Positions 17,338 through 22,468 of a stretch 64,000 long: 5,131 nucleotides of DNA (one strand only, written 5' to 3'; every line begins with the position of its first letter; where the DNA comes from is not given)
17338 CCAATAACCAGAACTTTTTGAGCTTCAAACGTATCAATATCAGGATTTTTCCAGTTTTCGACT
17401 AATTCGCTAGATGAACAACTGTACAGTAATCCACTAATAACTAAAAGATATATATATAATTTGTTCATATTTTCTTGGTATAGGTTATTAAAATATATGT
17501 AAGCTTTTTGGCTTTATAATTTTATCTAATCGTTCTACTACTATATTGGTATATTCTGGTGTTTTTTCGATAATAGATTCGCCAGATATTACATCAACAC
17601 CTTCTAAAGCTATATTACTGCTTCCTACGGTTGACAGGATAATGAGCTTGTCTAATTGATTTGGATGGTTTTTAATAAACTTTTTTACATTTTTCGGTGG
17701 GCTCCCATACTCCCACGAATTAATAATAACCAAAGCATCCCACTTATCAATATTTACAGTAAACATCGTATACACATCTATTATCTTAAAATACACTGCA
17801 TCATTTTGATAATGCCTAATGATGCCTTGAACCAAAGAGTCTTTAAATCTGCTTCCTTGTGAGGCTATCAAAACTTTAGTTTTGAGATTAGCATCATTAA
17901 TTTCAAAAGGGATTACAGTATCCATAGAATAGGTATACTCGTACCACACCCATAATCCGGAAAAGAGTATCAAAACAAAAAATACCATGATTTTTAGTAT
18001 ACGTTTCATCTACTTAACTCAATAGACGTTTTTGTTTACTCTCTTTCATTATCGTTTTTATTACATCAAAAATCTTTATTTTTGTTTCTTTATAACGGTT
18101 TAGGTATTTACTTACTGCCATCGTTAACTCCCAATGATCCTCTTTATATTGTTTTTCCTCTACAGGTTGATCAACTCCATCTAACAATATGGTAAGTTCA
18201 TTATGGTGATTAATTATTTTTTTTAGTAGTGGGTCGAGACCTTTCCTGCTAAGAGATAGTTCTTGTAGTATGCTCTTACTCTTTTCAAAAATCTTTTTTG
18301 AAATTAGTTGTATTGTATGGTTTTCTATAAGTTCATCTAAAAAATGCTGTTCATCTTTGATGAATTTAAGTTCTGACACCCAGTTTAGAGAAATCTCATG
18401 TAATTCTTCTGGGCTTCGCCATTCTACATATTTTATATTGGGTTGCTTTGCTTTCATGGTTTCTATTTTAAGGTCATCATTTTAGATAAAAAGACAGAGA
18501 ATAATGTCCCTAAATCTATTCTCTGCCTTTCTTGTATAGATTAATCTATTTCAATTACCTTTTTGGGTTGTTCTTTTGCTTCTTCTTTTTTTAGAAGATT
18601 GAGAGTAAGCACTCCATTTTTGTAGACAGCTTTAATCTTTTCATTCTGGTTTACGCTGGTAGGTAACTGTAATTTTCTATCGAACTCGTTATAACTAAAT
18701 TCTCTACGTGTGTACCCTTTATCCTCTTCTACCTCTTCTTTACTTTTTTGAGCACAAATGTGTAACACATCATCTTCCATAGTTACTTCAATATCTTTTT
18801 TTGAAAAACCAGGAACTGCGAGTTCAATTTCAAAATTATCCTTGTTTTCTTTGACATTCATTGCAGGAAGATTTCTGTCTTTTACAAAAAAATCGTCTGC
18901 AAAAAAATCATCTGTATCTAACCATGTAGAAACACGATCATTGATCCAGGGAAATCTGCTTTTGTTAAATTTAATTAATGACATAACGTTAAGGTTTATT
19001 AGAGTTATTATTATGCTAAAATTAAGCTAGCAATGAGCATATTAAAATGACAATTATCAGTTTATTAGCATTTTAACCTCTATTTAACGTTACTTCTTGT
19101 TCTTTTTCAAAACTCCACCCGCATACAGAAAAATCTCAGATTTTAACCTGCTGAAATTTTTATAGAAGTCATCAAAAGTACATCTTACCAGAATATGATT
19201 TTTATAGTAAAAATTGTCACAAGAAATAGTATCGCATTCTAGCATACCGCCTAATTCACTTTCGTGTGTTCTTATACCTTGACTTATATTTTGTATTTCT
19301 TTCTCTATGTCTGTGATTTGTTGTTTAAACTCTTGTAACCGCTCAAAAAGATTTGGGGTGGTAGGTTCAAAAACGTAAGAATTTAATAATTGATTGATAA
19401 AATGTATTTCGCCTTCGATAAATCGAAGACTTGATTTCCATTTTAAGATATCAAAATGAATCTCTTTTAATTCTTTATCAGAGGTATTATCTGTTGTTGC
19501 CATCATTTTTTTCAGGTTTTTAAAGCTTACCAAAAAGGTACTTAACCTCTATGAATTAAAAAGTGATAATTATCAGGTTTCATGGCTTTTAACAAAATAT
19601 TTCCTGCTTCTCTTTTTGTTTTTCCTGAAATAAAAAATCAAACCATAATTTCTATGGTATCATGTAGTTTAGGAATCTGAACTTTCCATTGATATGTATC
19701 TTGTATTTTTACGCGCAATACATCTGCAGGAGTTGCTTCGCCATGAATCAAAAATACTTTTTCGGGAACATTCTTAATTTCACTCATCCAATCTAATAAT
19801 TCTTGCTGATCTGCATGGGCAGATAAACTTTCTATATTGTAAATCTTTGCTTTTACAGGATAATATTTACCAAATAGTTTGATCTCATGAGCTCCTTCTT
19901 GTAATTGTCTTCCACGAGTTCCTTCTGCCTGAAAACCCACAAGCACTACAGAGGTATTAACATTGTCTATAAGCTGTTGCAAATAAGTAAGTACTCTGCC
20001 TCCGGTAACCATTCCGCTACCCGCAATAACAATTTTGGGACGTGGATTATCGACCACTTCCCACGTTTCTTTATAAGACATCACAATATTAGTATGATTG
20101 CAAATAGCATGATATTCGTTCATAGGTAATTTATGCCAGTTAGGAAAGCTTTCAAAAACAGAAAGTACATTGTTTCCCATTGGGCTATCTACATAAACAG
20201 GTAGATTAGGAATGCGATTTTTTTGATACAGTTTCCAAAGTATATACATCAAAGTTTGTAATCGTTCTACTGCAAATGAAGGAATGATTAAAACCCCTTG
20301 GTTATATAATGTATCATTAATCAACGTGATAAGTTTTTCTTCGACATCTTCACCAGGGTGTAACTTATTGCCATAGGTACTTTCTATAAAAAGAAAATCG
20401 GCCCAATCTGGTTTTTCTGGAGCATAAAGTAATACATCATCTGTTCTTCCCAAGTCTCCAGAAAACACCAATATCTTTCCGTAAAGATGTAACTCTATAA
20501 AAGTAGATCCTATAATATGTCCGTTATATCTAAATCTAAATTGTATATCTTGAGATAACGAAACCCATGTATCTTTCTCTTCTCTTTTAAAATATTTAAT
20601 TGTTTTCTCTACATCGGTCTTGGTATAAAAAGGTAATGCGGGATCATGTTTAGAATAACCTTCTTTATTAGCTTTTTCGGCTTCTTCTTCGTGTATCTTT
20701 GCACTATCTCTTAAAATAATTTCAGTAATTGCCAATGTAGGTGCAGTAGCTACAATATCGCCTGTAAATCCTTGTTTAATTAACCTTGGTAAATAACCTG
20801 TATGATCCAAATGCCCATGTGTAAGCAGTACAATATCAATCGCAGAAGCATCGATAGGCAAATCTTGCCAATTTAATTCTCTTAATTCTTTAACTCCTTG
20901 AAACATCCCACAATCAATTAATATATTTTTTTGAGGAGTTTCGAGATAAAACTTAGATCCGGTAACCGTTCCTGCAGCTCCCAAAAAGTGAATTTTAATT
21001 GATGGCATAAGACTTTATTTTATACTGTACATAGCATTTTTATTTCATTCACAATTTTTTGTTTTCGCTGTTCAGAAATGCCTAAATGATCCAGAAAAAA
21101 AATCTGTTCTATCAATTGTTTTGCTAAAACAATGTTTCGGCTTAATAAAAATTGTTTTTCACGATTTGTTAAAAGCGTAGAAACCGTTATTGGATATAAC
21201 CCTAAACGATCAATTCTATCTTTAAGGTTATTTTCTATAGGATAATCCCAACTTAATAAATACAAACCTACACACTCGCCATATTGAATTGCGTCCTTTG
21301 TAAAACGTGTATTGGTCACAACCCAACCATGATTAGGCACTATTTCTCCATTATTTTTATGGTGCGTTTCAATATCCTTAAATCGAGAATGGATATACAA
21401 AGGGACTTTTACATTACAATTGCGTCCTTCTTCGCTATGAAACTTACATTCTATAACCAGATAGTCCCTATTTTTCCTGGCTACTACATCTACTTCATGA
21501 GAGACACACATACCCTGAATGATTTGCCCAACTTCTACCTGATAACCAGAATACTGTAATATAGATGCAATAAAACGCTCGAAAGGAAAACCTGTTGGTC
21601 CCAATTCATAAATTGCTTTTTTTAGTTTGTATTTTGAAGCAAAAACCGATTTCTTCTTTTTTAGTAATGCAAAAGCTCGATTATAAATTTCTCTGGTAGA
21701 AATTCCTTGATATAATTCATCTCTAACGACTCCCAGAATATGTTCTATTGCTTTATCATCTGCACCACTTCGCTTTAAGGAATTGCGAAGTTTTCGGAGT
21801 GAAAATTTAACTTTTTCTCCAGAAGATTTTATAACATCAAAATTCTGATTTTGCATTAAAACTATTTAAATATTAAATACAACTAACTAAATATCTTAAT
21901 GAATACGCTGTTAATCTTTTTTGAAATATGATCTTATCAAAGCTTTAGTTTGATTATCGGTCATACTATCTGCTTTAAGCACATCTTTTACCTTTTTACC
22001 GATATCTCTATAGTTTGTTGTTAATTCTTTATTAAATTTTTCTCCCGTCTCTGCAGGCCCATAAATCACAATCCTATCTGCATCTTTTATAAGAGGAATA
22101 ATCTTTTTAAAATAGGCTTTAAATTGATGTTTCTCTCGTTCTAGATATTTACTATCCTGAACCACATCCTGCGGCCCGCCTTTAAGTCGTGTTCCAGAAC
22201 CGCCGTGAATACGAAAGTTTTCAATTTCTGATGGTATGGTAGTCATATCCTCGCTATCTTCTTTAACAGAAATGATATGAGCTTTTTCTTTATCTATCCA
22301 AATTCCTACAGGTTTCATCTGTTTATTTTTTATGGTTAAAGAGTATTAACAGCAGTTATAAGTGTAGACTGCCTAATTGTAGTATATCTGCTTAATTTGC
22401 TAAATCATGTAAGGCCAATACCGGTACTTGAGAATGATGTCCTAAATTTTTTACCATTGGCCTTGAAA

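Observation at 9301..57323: Sixteen TGAY-N4-RTCA palindromes with a fixed 23-nt spacing to the -7 promoter box define a dense local regulon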

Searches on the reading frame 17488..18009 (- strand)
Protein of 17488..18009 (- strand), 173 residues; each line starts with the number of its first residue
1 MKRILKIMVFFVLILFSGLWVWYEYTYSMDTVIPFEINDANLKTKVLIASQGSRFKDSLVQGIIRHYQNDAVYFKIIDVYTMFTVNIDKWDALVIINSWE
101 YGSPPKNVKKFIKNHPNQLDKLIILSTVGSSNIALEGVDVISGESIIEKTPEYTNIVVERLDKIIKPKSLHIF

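Call 8: search_protein_families(library=pfam, proteins=[window:17488-18009:-])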
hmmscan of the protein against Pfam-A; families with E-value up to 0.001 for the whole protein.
window:17488-18009:- (173 aa): 0 families

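Call 37: search_protein_families(library=ncbifam, proteins=[window:17488-18009:-], max_evalue=0.01)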
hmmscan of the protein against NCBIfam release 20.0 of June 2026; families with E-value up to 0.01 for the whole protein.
window:17488-18009:- (173 aa): 2 families
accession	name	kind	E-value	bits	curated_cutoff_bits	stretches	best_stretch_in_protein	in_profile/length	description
NF008316.0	PRK11104.1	equivalog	0.00083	19.2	142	1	58-121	16-79/177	menaquinone-dependent protoporphyrinogen IX dehydrogenase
NF005389.0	PRK06934.1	equivalog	0.0048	16.2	172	0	120-153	37-69/221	flavodoxin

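Call 80: search_protein_families(library=pfam, proteins=[window:17488-18009:-], max_evalue=1)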
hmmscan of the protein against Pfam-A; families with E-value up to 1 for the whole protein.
window:17488-18009:- (173 aa): 2 families
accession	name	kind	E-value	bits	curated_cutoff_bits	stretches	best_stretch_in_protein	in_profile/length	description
PF12724.12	Flavodoxin_5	-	0.024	15.4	27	1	77-127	29-82/145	Flavodoxin domain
PF09716.15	ETRAMP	-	0.057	13.9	29.1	0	106-135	38-66/81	Malarial early transcribed membrane protein (ETRAMP)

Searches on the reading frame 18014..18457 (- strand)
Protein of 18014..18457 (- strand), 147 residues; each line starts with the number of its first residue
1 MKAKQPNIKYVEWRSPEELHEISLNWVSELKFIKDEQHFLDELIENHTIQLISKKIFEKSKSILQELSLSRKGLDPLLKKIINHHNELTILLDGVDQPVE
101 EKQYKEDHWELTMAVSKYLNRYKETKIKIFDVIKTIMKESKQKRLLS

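Call 8: search_protein_families(library=pfam, proteins=[window:18014-18457:-])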
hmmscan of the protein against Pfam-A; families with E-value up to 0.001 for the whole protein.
window:18014-18457:- (147 aa): 0 families

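Call 37: search_protein_families(library=ncbifam, proteins=[window:18014-18457:-], max_evalue=0.01)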
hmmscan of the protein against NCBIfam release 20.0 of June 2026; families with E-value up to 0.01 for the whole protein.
window:18014-18457:- (147 aa): 0 families

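Call 80: search_protein_families(library=pfam, proteins=[window:18014-18457:-], max_evalue=1)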
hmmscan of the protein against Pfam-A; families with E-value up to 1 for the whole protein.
window:18014-18457:- (147 aa): 2 families
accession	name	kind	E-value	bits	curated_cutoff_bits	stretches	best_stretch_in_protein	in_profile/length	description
PF17237.7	Emr1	-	0.012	15.9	25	1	54-72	5-23/44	ERMES regulator 1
PF07711.17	RabGGT_insert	-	0.02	15.5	24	1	9-32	40-63/103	Rab geranylgeranyl transferase alpha-subunit, insert domain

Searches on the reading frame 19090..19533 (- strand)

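Call 7: search_protein_families(library=pfam, proteins=[window:19090-19533:-])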
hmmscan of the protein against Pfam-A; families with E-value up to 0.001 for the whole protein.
window:19090-19533:- (147 aa): 0 families

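Call 37: search_protein_families(library=ncbifam, proteins=[window:19090-19533:-], max_evalue=0.01)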
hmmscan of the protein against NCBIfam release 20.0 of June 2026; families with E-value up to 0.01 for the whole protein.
window:19090-19533:- (147 aa): 1 family
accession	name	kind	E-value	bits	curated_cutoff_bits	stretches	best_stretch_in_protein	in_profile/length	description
TIGR04523.1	Mplasa_alph_rch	subfamily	0.0031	15.5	270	1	5-93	523-611/745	helix-rich protein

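Call 80: search_protein_families(library=pfam, proteins=[window:19090-19533:-], max_evalue=1)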
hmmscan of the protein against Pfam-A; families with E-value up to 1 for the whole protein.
window:19090-19533:- (147 aa): 8 families
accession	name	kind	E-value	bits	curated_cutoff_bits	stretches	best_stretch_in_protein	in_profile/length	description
PF06009.19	Laminin_II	-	0.0015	19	33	1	19-83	16-95/138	Laminin Domain II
PF23100.1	DUF2096_N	-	0.0031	18.3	26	1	39-88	26-75/96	DUF2096 N-terminal four-helical bundle domain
PF19111.5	DUF5798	-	0.023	15.3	27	1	61-94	19-52/89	Family of unknown function (DUF5798)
PF21121.2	Nup49_C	-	0.095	13.7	28.5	1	55-87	6-38/87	Nucleoporin Nup49 C-terminal helical region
PF11855.13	DUF3375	-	0.1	11.9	28.6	1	56-88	130-162/474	Protein of unknown function (DUF3375)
PF19314.4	DUF5917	-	0.12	12.9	27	1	49-94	45-91/94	Family of unknown function (DUF5917)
PF05400.18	FliT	-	0.25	12.6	29.5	1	56-85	33-62/85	Flagellar protein FliT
PF05873.17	Mt_ATP-synt_D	-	0.9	9.8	27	0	107-132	52-77/154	ATP synthase D chain, mitochondrial (ATP5H)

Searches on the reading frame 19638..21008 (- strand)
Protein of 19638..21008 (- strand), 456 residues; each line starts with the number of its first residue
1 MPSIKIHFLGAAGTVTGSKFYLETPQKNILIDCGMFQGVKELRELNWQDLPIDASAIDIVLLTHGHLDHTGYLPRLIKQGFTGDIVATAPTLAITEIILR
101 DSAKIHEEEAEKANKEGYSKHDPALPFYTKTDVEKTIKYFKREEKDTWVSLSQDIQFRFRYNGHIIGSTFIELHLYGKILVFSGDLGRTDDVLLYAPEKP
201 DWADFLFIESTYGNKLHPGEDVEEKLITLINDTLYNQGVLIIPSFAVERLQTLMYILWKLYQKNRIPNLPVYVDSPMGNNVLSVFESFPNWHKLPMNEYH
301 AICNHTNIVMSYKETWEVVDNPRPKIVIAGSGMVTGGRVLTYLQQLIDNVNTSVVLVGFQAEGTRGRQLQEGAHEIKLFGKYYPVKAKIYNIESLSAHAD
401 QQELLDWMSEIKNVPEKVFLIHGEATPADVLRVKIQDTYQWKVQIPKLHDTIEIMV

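Call 5: find_encoding_contigs(protein=window:19638-21008:-, flank=10000, max_places=3)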
Protein window:19638-21008:- (456 aa): no gene with exactly this product is on record in the collection.

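Call 8: search_protein_families(library=pfam, proteins=[window:19638-21008:-])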
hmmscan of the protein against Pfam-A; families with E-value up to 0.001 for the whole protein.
window:19638-21008:- (456 aa): 5 families
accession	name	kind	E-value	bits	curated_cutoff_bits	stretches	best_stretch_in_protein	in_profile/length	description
PF10996.14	Beta-Casp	-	8.1e-32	110.7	27.7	1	251-369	2-120/120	Beta-Casp domain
PF07521.17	RMMBL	-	1.6e-17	63.7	21.6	1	383-446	2-63/63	Zn-dependent metallo-hydrolase RNA specificity domain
PF00753.33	Lactamase_B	-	4.8e-12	46.7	22.7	1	20-197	9-161/196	Metallo-beta-lactamase superfamily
PF12706.13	Lactamase_B_2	-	2.8e-09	37.3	27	1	28-212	2-166/200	Beta-lactamase superfamily domain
PF16661.11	Lactamase_B_6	-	9.4e-06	25.6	27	1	25-185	5-161/193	Metallo-beta-lactamase superfamily domain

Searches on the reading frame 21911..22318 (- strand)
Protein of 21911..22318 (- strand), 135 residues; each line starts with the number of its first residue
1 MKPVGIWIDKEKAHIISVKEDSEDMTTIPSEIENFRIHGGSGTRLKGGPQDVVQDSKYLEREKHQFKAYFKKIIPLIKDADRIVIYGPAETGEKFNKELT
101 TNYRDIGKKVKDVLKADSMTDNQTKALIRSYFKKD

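Call 8: search_protein_families(library=pfam, proteins=[window:21911-22318:-])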
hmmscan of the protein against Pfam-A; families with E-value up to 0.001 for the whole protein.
window:21911-22318:- (135 aa): 0 families

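Call 37: search_protein_families(library=ncbifam, proteins=[window:21911-22318:-], max_evalue=0.01)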
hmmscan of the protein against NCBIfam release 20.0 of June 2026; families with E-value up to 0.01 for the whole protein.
window:21911-22318:- (135 aa): 0 families

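Call 80: search_protein_families(library=pfam, proteins=[window:21911-22318:-], max_evalue=1)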
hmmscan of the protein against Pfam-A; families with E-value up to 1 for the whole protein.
window:21911-22318:- (135 aa): 3 families
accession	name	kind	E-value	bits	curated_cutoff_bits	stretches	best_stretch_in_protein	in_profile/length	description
PF22749.2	Arb2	-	0.007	16.2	26.8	1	62-123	175-235/260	Arb2 domain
PF03642.18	MAP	-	0.03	15.1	24.3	1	94-118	19-43/88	MAP domain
PF14182.11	YgaB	-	0.3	12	27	1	99-132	42-75/77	YgaB-like protein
